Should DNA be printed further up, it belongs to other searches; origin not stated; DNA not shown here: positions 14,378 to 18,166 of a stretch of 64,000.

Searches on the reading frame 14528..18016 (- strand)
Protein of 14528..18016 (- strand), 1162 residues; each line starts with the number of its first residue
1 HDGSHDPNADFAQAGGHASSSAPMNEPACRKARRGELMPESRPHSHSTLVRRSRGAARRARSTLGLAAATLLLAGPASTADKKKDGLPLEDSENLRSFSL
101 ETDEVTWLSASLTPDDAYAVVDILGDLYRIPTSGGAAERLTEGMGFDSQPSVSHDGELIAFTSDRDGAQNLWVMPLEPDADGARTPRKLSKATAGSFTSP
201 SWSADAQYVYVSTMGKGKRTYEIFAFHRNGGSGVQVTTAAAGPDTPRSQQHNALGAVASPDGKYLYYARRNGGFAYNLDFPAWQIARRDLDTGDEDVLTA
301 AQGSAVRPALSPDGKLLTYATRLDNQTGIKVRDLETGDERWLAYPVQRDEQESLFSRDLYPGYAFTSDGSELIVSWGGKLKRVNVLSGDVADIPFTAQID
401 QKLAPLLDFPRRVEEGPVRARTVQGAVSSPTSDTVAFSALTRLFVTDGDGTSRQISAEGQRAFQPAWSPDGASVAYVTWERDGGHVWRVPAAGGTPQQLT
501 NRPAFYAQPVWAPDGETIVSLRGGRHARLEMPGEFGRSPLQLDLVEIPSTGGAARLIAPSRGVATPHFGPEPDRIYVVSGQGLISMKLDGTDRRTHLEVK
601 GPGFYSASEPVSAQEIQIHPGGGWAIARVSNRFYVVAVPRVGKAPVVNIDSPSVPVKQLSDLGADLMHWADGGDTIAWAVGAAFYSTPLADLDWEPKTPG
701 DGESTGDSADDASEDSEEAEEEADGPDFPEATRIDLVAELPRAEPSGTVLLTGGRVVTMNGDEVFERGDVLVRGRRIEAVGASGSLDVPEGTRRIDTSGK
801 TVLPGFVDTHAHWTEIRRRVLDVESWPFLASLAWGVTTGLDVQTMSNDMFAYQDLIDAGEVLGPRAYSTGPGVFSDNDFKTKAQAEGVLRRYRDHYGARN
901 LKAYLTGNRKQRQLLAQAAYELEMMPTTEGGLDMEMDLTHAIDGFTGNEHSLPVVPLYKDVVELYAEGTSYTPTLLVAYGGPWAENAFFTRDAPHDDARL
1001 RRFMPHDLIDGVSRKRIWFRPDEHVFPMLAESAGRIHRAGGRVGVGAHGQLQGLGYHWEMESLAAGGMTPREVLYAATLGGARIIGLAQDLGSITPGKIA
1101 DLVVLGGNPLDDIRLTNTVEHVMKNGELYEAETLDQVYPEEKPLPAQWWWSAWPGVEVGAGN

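Call 39: search_protein_families(library=pfam, max_evalue=0.00001, proteins=[window:14528-18016:-])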
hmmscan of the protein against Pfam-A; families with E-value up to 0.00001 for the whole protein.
window:14528-18016:- (1162 aa): 4 families
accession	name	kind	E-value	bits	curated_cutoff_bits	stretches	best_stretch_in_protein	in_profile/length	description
PF07676.18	PD40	-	4.4e-25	87.5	20.9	0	138-173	2-38/38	WD40-like Beta Propeller Repeat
PF01979.26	Amidohydro_1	-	9.4e-17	61.7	25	1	1061-1128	265-344/345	Amidohydrolase family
PF07969.17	Amidohydro_3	-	8.9e-12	45.7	29.7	0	1067-1127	406-469/472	Amidohydrolase family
PF10647.15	Gmad1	-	8.4e-07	29.5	20.5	0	148-217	26-86/251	Lipoprotein LpqB beta-propeller domain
